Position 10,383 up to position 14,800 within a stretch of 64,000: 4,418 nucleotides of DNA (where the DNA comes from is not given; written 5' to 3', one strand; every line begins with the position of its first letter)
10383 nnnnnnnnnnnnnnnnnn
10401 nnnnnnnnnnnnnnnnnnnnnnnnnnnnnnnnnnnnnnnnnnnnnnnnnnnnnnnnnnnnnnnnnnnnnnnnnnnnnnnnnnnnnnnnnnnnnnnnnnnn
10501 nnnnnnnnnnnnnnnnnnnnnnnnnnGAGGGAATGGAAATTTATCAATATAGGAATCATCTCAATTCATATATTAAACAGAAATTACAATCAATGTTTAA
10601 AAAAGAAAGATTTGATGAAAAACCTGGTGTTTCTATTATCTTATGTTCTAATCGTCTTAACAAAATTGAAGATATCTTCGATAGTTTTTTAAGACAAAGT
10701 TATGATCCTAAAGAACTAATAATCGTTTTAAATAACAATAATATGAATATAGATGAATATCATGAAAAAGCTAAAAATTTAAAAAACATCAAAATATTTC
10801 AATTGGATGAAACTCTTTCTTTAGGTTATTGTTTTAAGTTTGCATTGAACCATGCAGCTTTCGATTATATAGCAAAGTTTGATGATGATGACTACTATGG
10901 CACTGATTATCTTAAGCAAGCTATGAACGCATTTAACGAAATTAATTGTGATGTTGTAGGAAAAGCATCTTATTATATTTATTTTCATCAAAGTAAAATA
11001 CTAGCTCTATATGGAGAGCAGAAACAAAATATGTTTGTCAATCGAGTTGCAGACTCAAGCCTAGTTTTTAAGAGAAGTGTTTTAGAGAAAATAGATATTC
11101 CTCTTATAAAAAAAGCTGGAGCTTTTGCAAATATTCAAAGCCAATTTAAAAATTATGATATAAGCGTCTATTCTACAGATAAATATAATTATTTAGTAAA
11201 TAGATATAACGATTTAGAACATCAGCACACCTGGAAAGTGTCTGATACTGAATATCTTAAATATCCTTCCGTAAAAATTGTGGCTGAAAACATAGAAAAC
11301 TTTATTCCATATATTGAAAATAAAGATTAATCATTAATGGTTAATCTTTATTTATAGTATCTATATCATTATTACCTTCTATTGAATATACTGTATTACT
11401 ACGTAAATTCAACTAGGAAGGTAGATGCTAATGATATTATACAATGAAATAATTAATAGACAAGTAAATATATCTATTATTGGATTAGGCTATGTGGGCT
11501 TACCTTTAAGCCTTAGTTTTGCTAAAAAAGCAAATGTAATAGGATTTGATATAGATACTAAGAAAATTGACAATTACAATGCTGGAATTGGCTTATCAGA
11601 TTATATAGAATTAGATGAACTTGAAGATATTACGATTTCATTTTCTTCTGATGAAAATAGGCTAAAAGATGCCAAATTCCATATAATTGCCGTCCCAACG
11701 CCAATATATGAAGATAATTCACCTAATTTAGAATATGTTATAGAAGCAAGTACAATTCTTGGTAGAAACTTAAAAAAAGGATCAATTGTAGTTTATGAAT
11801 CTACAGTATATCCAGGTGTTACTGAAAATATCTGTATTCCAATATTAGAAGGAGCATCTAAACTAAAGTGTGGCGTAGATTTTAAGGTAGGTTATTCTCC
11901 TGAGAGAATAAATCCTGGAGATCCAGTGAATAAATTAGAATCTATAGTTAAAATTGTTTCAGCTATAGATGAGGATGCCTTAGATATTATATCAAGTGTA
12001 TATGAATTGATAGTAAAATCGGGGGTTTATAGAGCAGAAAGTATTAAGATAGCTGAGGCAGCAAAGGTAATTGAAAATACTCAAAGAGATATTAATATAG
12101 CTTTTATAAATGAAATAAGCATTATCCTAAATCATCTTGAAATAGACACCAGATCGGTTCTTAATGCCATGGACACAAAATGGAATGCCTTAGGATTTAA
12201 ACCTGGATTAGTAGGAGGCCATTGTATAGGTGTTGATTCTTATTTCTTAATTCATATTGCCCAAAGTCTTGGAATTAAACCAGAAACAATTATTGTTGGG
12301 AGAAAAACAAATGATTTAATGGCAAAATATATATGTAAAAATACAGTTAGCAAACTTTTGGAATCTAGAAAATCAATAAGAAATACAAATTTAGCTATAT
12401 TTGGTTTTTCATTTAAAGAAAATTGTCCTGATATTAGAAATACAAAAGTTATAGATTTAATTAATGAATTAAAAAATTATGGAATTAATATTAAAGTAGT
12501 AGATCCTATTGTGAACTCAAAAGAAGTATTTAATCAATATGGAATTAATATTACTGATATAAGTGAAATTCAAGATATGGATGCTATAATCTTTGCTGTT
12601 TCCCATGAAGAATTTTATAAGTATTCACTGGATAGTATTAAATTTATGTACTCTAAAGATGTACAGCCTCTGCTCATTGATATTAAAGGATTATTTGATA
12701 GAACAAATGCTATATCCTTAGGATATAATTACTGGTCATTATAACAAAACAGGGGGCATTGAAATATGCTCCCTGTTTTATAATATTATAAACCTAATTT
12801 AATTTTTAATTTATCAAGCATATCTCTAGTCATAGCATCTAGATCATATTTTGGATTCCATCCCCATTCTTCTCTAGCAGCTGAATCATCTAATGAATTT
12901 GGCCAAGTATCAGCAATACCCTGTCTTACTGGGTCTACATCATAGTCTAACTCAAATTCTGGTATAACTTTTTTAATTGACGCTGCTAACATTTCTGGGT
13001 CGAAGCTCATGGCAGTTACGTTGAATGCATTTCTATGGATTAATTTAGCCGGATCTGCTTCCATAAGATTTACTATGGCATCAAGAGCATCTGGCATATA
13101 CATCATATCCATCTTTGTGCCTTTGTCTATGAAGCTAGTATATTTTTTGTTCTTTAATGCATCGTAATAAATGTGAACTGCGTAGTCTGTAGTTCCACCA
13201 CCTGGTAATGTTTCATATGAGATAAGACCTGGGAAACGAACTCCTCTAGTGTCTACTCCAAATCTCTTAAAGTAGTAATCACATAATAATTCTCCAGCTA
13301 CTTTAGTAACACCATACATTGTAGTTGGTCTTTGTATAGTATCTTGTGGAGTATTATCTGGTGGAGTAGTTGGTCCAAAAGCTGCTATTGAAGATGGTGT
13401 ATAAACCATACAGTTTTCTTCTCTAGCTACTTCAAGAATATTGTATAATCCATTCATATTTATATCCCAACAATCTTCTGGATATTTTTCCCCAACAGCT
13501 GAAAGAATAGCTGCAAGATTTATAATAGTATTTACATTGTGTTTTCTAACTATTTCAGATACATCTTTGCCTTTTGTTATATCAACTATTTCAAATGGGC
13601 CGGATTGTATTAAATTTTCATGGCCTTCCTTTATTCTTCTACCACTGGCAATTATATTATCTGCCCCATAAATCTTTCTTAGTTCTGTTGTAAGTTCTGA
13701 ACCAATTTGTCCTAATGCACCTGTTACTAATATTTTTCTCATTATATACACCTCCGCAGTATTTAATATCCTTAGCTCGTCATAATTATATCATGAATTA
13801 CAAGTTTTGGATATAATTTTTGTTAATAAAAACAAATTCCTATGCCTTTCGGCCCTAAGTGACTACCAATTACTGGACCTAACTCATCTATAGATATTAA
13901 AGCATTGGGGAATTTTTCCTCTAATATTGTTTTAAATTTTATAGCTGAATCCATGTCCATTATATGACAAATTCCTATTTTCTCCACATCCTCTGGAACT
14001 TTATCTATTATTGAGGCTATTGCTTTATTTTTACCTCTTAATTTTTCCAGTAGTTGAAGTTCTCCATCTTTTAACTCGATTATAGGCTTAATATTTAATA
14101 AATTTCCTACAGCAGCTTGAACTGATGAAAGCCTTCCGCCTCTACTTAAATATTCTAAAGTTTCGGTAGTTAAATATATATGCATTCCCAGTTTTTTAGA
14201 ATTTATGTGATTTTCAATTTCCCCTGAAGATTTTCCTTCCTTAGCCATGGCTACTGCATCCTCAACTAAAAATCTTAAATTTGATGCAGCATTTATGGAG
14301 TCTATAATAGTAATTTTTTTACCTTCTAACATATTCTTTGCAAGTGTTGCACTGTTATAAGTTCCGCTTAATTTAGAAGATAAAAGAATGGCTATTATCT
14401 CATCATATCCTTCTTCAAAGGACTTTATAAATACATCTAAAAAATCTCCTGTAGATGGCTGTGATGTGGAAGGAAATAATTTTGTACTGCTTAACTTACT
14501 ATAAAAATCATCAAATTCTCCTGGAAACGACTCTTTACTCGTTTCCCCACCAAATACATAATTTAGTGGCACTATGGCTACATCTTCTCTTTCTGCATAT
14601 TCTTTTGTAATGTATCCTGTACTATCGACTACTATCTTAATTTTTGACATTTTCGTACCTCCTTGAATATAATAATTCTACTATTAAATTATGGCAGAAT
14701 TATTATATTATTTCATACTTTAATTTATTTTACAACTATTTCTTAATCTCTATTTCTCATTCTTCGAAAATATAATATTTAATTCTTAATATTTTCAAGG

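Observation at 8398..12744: Compact glycan cassette in a sporulation neighbourhood: GT2 / PP-loop candidate amidotransferase / GT2 paralog / UDP-HexNAc dehydrogenase.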

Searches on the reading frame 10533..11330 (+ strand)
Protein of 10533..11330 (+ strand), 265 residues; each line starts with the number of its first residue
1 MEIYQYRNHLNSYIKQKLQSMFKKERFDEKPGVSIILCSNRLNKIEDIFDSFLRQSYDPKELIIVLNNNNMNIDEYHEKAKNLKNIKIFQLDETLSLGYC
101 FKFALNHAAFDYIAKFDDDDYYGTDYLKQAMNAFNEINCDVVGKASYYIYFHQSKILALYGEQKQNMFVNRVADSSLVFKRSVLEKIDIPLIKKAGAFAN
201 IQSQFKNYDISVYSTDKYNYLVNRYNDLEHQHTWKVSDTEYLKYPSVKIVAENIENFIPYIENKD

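Call 4: search_protein_families(library=pfam, proteins=[window:10533-11330:+], max_evalue=0.01)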
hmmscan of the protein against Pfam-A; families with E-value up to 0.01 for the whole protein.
window:10533-11330:+ (265 aa): 2 families
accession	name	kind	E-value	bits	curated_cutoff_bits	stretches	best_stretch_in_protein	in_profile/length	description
PF00535.33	Glycos_transf_2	-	5e-13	49.8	23.3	1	35-150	3-119/168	Glycosyl transferase family 2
PF13641.12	Glyco_tranf_2_3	-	0.0025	18.3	27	1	35-143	6-120/230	Glycosyltransferase like family 2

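Call 5: search_protein_families(library=ncbifam, proteins=[window:10533-11330:+], max_evalue=0.01)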
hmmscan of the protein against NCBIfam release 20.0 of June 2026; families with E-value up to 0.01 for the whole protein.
window:10533-11330:+ (265 aa): 4 families
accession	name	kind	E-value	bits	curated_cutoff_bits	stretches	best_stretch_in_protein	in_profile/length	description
NF041394.1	GtaseAglG_Halo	equivalog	4.4e-09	36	440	1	33-141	3-114/304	glucosyl-dolichyl phosphate glucuronosyltransferase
NF047683.1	TeichurnBiosyTuaG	equivalog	2.8e-07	30.4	400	1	29-140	4-117/252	teichuronic acid biosynthesis protein TuaG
NF053739.1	GlytfEpsEBac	equivalog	1.8e-05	23.8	450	1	31-145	1-119/265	glycosyltransferase EpsE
TIGR03937.1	PgaC_IcaA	equivalog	6.7e-05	22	422.3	1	19-131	33-147/407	poly-beta-1,6-N-acetyl-D-glucosamine synthase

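Call 32: search_solved_structures(query=window:10533-11330:+, max_evalue=0.01, show_alignments=2)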
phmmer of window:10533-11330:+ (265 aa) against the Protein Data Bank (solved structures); distinct sequences matched with E-value up to 0.01: 3.
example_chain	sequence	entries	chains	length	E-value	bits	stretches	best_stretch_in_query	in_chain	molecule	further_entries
6p61_A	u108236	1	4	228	0.0011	21.6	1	29-149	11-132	Glycosyltransferase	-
3bcv_A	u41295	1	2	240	0.0041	19.8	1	31-142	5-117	Putative glycosyltransferase protein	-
5tze_C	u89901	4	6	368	0.006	19.2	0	40-142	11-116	Glycosyl transferase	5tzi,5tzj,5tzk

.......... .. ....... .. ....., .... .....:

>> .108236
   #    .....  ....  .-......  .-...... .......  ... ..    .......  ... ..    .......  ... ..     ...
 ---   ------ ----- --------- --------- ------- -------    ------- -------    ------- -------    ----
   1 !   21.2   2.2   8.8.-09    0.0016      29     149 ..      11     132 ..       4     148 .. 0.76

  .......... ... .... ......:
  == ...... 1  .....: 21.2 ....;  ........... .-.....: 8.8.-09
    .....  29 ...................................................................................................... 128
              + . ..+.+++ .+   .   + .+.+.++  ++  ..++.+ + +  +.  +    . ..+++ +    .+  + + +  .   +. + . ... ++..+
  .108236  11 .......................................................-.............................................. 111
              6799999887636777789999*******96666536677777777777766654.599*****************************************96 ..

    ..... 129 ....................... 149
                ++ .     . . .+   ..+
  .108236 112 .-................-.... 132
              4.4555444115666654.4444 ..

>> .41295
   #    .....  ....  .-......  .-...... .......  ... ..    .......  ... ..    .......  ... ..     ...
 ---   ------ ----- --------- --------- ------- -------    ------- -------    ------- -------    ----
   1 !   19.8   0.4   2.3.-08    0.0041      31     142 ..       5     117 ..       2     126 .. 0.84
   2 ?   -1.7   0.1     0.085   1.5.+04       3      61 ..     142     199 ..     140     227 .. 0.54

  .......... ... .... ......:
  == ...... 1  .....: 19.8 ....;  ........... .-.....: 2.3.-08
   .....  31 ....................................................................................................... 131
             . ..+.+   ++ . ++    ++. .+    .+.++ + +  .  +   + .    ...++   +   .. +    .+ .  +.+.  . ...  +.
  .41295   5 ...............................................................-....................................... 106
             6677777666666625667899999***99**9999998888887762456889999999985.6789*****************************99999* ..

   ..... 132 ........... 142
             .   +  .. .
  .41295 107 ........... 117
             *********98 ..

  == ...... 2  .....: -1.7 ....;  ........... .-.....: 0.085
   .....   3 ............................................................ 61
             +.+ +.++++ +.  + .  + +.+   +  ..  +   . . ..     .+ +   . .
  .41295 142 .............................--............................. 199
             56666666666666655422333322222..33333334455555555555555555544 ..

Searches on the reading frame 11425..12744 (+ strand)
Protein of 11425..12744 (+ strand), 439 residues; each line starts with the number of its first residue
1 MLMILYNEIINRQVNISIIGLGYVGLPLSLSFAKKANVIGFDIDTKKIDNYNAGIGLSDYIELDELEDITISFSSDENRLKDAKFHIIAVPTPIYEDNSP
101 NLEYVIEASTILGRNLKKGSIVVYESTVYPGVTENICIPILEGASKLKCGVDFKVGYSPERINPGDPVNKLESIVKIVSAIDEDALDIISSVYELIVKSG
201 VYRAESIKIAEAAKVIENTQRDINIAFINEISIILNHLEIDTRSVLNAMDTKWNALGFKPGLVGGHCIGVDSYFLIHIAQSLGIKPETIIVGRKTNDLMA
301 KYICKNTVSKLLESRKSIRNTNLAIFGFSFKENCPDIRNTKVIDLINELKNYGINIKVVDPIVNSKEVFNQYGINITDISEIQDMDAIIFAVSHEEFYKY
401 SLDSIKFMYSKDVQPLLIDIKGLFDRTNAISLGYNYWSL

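Call 4: search_protein_families(library=pfam, proteins=[window:11425-12744:+], max_evalue=0.01)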
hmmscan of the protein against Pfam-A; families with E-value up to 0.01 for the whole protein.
window:11425-12744:+ (439 aa): 5 families
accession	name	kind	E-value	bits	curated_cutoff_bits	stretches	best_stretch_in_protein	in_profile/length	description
PF03721.20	UDPG_MGDP_dh_N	-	8.7e-35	120.4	27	1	15-184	2-178/187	UDP-glucose/GDP-mannose dehydrogenase family, NAD binding domain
PF00984.24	UDPG_MGDP_dh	-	7e-22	77.8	25.4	1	210-297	3-93/94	UDP-glucose/GDP-mannose dehydrogenase family, central domain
PF03720.21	UDPG_MGDP_dh_C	-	1.2e-21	77.5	30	1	324-425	1-102/103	UDP-glucose/GDP-mannose dehydrogenase family, UDP binding domain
PF01210.29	NAD_Gly3P_dh_N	-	0.00084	19.8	23.1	0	16-112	2-99/158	NAD-dependent glycerol-3-phosphate dehydrogenase N-terminus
PF03446.21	NAD_binding_2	-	0.0019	18.7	21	0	15-136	1-103/161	NAD binding domain of 6-phosphogluconate dehydrogenase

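Call 5: search_protein_families(library=ncbifam, proteins=[window:11425-12744:+], max_evalue=0.01)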
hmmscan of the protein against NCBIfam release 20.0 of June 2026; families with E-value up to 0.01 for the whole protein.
window:11425-12744:+ (439 aa): 7 families
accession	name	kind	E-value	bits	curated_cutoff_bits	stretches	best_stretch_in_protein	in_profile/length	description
NF011729.0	PRK15182.1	equivalog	3.4e-122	408.3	592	1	13-421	6-413/425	Vi polysaccharide biosynthesis UDP-N-acetylglucosamine C-6 dehydrogenase TviB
TIGR03026.1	NDP-sugDHase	subfamily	2.6e-108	362.4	189.8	1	15-410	2-404/413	nucleotide sugar dehydrogenase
NF008286.0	PRK11064.1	equivalog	7.6e-57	192.8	459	1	15-414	5-416/420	UDP-N-acetyl-D-mannosamine dehydrogenase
NF040825.1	UDPMaNacDH_Arch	equivalog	4.4e-55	187.2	750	1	15-409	2-389/418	UDP-N-acetyl-D-mannosamine dehydrogenase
NF041297.1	UDPGDh_AglM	equivalog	4.2e-41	141.3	670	1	15-400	2-398/429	UDP-glucose 6-dehydrogenase AglM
NF047673.2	TeichurnBiosyTuaD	equivalog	2.1e-38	132.6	700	1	15-438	3-428/439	UDP-glucose 6-dehydrogenase TuaD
NF011631.0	PRK15057.1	equivalog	4.1e-09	36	757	1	15-372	2-348/388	UDP-glucose 6-dehydrogenase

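Call 33: search_solved_structures(query=window:11425-12744:+, max_evalue=1e-20, show_alignments=1)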
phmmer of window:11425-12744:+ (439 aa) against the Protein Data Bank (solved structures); distinct sequences matched with E-value up to 1e-20: 8.
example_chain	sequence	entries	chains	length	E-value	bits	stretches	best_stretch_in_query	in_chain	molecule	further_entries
4r16_A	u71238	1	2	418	4.5e-45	157.9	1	15-405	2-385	418aa long hypothetical UDP-N-acetyl-D-mannosaminuronic acid dehydrogenase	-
3ojl_A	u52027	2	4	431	7.5e-41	144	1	15-436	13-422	Cap5O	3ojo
3g79_A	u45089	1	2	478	2.2e-38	135.8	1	15-436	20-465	NDP-N-acetyl-D-galactosaminuronic acid dehydrogenase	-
3gg2_A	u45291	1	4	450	9.6e-30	107.4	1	14-385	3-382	Sugar dehydrogenase, UDP-glucose/GDP-mannose dehydrogenase family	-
3vtf_A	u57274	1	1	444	2.3e-29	106.1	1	13-381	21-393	UDP-glucose 6-dehydrogenase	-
4xr9_A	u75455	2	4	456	2.6e-29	105.9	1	15-402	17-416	CalS8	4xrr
1mfz_A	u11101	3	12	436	1.4e-25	93.6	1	15-368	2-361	GDP-mannose 6-dehydrogenase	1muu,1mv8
2y0e_A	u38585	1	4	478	7.9e-21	78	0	13-365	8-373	UDP-GLUCOSE DEHYDROGENASE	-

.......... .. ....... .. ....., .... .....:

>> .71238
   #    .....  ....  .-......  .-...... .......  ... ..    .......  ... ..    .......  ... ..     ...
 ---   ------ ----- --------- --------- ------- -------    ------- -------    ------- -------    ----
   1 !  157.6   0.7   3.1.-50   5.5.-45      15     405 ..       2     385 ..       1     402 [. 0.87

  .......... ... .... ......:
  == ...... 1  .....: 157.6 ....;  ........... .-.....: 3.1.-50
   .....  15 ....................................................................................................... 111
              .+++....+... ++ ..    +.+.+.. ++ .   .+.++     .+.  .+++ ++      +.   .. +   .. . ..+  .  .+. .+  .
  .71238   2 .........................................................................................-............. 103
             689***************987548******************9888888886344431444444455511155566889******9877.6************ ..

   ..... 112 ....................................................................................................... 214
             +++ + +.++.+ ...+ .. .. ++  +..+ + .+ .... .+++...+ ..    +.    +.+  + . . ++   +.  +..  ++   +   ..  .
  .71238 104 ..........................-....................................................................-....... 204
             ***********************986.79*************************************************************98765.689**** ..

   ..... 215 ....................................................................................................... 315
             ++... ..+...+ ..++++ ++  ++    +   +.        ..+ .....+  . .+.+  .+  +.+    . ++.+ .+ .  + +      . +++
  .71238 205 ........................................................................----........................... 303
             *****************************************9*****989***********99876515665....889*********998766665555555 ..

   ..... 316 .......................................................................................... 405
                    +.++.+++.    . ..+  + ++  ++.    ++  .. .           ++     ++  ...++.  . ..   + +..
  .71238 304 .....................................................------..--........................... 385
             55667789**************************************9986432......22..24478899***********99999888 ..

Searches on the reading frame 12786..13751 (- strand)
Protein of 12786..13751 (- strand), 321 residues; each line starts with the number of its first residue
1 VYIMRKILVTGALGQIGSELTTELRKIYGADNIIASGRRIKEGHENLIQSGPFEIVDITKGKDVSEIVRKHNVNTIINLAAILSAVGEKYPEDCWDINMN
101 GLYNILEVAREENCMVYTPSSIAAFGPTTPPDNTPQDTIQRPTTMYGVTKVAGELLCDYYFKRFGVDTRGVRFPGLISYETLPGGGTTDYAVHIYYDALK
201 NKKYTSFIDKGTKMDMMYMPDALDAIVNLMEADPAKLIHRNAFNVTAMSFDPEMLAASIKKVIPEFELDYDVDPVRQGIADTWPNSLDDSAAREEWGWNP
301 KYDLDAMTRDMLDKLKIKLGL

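Call 4: search_protein_families(library=pfam, proteins=[window:12786-13751:-], max_evalue=0.01)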
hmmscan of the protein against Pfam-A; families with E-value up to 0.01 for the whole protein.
window:12786-13751:- (321 aa): 7 families
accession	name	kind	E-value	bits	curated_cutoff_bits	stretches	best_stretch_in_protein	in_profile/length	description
PF01370.27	Epimerase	-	2.1e-31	109.6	20.9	1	7-232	1-227/240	NAD dependent epimerase/dehydratase family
PF16363.11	GDP_Man_Dehyd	-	5.8e-23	82.3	27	1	8-311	1-332/332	GDP-mannose 4,6 dehydratase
PF04321.23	RmlD_sub_bind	-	1.7e-13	50.7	27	1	6-159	2-138/287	RmlD substrate binding domain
PF01073.25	3Beta_HSD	-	1.3e-08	34.7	22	1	8-127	1-122/280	3-beta hydroxysteroid dehydrogenase/isomerase family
PF02719.21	Polysacc_synt_2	-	6.7e-08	32.5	20.2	1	7-157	1-149/293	Polysaccharide biosynthesis protein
PF07993.18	NAD_binding_4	-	2.6e-06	27.3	20.1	1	71-217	87-249/258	Male sterility protein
PF08659.16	KR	-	0.0047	17.3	22.6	1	7-49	3-46/180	KR domain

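Call 5: search_protein_families(library=ncbifam, proteins=[window:12786-13751:-], max_evalue=0.01)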
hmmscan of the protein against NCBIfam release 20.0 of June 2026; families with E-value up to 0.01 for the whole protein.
window:12786-13751:- (321 aa): 16 families
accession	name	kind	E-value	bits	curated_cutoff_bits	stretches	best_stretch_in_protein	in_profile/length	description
NF043036.1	ErythonDh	equivalog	2.5e-26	92.6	325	1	6-311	2-316/321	D-erythronate dehydrogenase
TIGR01179.1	galE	equivalog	1.5e-12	47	262.3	1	6-156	1-155/332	UDP-glucose 4-epimerase GalE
TIGR02197.1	heptose_epim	equivalog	1.6e-12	47.2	274.6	1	7-233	1-233/316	ADP-glyceromanno-heptose 6-epimerase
TIGR01214.1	rmlD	equivalog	3.2e-11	42.9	224.05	1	6-162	1-140/285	dTDP-4-dehydrorhamnose reductase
TIGR01181.1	dTDP_gluc_dehyt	equivalog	7.2e-11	41.7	365.1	1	6-306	1-302/321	dTDP-glucose 4,6-dehydratase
NF041293.1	G6PDh_Azf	equivalog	1.9e-09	37.3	400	1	6-174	4-180/252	NAD-dependent glucose-6-phosphate dehydrogenase Azf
NF011728.1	PRK15181.1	equivalog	3.4e-08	32.9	760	1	7-244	18-262/348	Vi polysaccharide biosynthesis UDP-N-acetylglucosaminuronic acid C-4 epimerase TviC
NF007956.0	PRK10675.1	subfamily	7.3e-07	28.6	394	1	6-151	2-154/338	UDP-glucose 4-epimerase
TIGR04180.1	EDH_00030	hypoth_equivalog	8.9e-06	25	475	1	7-172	1-171/297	NAD-dependent 4,6-dehydratase LegB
TIGR02622.1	CDP_4_6_dhtase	equivalog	2.1e-05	23.8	278.45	1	2-113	2-119/352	CDP-glucose 4,6-dehydratase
TIGR03466.1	HpnA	hypoth_equivalog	0.00021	20.3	367.65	1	6-150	2-142/327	hopanoid-associated sugar epimerase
NF047922.1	GDPFucSynFcl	equivalog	0.00026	20.5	500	1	38-306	20-292/308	GDP-L-fucose synthase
NF007582.0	PRK10217.1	equivalog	0.00049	19.3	698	1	4-111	1-114/355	dTDP-glucose 4,6-dehydratase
NF007490.0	PRK10084.1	subfamily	0.0021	17.1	649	1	6-111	2-113/361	dTDP-glucose 4,6-dehydratase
TIGR01746.1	Thioester-redct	subfamily_domain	0.0044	16.3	213.35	0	70-263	86-277/371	thioester reductase domain-containing protein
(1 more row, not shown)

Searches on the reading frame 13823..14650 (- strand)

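Call 4: search_protein_families(library=pfam, proteins=[window:13823-14650:-], max_evalue=0.01)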
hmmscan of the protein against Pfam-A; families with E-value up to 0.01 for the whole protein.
window:13823-14650:- (275 aa): 1 family
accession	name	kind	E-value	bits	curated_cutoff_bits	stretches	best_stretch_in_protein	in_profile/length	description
PF02645.21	DegV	-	5.8e-81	272.3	27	1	3-275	1-278/280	Uncharacterised protein, DegV family COG1307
